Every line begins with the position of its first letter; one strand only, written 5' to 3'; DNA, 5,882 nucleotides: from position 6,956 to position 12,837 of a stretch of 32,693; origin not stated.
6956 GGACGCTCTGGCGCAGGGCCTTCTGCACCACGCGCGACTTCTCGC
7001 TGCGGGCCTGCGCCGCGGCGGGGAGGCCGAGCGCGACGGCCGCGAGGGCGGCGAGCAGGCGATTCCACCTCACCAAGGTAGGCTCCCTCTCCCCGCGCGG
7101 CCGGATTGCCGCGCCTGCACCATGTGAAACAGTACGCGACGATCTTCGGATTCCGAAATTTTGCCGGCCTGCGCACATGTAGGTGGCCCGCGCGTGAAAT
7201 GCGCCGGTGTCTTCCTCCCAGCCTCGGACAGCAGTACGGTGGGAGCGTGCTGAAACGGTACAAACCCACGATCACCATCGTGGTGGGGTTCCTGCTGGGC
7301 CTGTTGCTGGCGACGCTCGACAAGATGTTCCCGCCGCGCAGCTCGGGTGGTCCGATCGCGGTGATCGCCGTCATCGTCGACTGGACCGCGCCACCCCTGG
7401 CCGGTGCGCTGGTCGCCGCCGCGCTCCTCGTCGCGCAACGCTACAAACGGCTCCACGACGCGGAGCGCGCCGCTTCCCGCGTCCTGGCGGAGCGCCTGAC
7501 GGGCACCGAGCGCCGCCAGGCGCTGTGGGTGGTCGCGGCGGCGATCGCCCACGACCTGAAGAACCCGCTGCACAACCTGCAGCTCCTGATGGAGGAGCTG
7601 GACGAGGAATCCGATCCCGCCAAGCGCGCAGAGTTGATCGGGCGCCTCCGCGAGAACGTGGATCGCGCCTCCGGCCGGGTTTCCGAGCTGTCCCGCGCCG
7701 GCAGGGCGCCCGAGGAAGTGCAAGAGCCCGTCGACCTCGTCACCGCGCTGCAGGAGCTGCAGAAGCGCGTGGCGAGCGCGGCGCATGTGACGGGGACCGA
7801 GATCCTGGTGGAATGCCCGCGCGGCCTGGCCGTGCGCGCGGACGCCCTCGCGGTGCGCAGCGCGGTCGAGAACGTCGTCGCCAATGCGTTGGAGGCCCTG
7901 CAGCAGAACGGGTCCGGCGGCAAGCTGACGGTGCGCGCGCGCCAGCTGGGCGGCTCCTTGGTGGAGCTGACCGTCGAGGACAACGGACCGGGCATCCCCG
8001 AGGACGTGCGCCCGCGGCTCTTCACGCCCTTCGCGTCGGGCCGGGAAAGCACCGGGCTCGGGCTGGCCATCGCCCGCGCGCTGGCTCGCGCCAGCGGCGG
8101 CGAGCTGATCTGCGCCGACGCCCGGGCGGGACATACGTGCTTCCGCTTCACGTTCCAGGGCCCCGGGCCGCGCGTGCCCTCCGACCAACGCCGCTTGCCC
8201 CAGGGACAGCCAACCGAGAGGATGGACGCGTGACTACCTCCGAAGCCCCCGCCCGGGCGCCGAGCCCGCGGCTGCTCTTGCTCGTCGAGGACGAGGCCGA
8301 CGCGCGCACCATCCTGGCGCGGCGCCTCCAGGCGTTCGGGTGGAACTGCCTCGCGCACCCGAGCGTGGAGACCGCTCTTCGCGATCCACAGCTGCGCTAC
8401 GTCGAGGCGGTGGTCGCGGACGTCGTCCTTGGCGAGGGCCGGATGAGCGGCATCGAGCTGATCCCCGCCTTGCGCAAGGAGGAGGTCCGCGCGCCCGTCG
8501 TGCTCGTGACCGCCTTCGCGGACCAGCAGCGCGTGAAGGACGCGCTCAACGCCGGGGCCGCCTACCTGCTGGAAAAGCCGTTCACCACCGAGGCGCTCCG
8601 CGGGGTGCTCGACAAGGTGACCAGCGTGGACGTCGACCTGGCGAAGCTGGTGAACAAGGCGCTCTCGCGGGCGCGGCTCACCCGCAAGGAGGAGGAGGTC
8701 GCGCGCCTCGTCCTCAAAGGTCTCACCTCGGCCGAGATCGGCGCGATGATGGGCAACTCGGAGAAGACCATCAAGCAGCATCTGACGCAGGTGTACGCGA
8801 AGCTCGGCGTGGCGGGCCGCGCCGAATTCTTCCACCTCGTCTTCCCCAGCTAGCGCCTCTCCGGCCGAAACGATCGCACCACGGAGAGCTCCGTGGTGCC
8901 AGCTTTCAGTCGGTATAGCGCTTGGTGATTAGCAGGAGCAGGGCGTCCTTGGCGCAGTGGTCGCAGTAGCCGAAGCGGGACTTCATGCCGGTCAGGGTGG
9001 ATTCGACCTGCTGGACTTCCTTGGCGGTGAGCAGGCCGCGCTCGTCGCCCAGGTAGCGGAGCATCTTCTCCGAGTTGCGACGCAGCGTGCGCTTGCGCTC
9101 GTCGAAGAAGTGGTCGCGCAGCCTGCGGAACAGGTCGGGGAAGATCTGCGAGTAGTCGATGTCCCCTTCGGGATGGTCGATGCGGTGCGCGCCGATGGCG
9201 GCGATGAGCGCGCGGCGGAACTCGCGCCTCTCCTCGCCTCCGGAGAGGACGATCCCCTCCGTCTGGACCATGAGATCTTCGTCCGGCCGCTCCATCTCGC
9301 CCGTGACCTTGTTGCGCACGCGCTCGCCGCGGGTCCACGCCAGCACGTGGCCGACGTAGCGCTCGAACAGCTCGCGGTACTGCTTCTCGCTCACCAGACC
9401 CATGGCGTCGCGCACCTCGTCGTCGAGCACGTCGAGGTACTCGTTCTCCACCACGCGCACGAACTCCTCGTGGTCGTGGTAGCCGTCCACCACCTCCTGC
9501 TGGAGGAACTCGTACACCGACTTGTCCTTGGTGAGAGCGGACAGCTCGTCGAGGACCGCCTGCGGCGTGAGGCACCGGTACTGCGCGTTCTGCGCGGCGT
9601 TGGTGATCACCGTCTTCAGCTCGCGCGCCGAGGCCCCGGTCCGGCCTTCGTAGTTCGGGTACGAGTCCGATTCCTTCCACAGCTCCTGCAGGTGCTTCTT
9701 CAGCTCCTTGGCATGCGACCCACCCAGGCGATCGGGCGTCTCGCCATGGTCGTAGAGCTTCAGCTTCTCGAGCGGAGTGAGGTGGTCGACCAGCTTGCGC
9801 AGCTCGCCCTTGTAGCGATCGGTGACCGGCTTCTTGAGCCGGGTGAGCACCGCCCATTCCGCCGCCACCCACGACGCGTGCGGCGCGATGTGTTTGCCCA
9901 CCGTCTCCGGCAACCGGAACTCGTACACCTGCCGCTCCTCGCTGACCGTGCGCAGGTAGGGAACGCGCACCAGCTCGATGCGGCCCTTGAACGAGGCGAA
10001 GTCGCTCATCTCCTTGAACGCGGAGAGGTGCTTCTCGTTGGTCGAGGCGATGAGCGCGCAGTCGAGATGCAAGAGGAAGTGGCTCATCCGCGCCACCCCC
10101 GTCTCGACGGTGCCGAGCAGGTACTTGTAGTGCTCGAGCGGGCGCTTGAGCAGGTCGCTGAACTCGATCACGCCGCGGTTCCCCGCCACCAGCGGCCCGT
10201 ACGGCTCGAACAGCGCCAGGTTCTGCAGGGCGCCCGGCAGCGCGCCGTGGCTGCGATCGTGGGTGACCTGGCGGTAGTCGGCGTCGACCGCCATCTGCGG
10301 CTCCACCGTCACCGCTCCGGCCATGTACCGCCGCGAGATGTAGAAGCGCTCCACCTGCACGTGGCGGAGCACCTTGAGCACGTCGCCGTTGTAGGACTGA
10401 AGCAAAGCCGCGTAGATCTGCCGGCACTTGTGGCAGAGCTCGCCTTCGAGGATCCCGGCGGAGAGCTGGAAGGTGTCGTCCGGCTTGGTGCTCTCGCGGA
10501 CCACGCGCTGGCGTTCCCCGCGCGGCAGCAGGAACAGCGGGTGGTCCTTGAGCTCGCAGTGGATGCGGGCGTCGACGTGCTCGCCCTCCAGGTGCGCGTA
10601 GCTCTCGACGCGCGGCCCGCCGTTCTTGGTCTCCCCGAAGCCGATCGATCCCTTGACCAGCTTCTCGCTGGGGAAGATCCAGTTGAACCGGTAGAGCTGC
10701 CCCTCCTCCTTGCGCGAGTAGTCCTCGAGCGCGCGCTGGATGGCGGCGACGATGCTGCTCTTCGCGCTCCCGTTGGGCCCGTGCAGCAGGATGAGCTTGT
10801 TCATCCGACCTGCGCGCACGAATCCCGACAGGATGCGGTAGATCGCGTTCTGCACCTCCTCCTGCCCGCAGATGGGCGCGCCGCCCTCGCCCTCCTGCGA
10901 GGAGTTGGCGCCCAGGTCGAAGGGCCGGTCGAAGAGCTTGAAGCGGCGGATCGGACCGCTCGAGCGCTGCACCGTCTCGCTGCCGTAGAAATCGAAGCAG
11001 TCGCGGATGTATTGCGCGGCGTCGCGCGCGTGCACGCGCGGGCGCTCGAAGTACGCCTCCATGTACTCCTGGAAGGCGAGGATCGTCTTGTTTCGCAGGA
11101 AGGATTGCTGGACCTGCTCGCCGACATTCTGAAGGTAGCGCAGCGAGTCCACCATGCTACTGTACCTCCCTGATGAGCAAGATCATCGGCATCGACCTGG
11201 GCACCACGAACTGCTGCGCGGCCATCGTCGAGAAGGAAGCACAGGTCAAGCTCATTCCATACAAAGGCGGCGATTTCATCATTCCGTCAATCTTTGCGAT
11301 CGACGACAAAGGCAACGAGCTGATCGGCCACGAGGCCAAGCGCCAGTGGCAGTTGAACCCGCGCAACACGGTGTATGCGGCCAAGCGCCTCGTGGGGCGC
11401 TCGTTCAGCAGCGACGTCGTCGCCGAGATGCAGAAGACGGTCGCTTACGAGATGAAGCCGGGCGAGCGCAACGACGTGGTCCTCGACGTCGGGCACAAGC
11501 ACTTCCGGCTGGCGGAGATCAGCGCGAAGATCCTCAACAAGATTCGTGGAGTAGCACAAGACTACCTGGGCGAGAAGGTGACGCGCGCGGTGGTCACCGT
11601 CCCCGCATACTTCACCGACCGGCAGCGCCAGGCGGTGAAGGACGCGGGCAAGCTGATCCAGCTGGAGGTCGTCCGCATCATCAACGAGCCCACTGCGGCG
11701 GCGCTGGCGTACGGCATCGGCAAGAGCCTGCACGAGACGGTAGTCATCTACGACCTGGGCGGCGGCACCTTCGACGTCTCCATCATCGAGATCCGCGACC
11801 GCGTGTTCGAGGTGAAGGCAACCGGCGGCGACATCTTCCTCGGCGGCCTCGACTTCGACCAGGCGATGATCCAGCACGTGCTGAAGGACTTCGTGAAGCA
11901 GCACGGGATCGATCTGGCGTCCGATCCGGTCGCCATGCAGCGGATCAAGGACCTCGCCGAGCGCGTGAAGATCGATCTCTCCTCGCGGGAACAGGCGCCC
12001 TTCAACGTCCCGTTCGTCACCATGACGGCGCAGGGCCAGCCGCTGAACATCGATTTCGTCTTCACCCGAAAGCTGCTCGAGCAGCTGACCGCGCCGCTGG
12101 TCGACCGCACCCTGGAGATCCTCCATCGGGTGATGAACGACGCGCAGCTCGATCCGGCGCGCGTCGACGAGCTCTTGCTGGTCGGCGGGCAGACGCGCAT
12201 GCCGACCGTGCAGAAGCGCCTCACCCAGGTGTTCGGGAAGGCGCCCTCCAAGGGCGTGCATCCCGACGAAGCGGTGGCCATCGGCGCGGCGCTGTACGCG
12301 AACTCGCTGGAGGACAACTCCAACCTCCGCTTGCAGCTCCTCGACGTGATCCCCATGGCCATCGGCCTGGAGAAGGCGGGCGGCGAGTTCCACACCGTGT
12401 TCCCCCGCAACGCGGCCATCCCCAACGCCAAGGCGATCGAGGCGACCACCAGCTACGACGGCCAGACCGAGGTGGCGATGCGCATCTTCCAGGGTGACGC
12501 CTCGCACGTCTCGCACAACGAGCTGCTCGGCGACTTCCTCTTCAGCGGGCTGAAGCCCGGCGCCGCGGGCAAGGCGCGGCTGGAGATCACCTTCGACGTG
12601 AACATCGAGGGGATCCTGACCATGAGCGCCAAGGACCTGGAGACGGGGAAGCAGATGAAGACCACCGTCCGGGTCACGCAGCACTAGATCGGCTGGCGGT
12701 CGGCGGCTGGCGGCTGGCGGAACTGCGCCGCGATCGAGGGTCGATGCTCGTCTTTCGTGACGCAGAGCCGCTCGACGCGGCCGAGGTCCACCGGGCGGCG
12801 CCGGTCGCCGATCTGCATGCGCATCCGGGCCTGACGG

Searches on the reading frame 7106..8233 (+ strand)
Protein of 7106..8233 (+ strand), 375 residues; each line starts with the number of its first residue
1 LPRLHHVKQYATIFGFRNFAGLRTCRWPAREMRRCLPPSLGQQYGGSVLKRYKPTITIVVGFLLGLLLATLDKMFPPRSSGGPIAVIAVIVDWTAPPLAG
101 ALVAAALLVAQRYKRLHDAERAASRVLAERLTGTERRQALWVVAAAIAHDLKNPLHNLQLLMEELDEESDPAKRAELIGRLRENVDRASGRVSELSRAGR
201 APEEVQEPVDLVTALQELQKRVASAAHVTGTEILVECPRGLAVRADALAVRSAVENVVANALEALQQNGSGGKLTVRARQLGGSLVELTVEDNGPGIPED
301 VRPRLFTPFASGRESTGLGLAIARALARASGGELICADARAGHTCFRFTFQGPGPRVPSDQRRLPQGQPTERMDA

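Call 72: search_protein_families(library=pfam, proteins=[window:7106-8233:+], max_evalue=0.0001)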
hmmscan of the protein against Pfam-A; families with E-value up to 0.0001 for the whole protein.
window:7106-8233:+ (375 aa): 3 families
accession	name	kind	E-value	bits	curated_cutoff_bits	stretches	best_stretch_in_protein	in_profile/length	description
PF02518.31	HATPase_c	-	2.3e-21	76.7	26.4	1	246-351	2-108/111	Histidine kinase-, DNA gyrase B-, and HSP90-like ATPase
PF00512.31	HisKA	-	2.2e-08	34.5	26.9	1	144-196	6-58/66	His Kinase A (phospho-acceptor) domain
PF13581.12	HATPase_c_2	-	5.4e-07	30.1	27.4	1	245-327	27-109/127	Histidine kinase-like ATPase domain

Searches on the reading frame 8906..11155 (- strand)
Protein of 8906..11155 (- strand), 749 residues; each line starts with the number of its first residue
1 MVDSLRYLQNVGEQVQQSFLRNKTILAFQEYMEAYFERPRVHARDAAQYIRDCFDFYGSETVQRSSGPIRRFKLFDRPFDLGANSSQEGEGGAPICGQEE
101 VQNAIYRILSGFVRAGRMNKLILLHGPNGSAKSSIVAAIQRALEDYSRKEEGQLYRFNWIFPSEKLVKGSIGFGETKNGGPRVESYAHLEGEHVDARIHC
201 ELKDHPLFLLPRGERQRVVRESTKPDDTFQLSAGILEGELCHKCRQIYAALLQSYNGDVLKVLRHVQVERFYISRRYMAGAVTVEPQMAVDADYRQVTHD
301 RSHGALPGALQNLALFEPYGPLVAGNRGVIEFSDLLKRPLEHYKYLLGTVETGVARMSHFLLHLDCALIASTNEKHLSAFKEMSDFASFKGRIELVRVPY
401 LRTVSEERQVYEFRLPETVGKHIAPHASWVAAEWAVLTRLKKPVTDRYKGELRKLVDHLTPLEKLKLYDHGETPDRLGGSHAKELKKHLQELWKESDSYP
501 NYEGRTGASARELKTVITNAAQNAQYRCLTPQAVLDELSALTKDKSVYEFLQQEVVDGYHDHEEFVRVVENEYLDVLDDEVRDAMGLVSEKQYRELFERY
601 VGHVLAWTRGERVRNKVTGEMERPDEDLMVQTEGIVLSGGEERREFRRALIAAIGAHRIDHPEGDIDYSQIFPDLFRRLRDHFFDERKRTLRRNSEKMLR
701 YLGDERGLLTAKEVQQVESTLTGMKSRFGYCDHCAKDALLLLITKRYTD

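Call 72: search_protein_families(library=pfam, proteins=[window:8906-11155:-], max_evalue=0.0001)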
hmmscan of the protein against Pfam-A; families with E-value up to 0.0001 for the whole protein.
window:8906-11155:- (749 aa): 3 families
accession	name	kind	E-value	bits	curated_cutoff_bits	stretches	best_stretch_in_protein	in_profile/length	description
PF06798.17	PrkA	-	2.3e-50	172.1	25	1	462-739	1-253/255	PrkA serine protein kinase C-terminal domain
PF08298.17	AAA_PrkA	-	2.8e-24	86.3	25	1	199-443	119-354/358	PrkA AAA domain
PF13191.12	AAA_16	-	9.6e-05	23.4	32.6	0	96-146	3-51/167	AAA ATPase domain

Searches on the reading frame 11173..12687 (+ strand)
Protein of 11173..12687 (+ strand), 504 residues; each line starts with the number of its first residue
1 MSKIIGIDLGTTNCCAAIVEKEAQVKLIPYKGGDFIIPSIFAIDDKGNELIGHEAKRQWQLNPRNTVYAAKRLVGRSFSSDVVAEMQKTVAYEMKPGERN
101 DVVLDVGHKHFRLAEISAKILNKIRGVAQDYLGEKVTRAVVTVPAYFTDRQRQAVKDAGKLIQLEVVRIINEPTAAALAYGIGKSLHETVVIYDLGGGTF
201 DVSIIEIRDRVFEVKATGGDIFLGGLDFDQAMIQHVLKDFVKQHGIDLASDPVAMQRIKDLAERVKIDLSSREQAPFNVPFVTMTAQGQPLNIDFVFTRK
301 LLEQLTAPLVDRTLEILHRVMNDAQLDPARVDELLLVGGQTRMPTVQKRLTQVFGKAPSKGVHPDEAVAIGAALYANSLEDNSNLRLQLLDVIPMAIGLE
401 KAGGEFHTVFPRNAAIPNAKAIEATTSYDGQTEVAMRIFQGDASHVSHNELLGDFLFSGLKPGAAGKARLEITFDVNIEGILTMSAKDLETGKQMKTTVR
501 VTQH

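Call 72: search_protein_families(library=pfam, proteins=[window:11173-12687:+], max_evalue=0.0001)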
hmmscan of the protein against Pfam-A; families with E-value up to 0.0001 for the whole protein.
window:11173-12687:+ (504 aa): 2 families
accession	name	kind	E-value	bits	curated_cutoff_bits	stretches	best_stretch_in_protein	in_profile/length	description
PF00012.26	HSP70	-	1.6e-167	558.8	20.6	1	4-501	1-498/599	Hsp70 protein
PF06723.19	MreB_Mbl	-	1.3e-15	57.5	27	1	131-381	88-324/327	MreB/Mbl protein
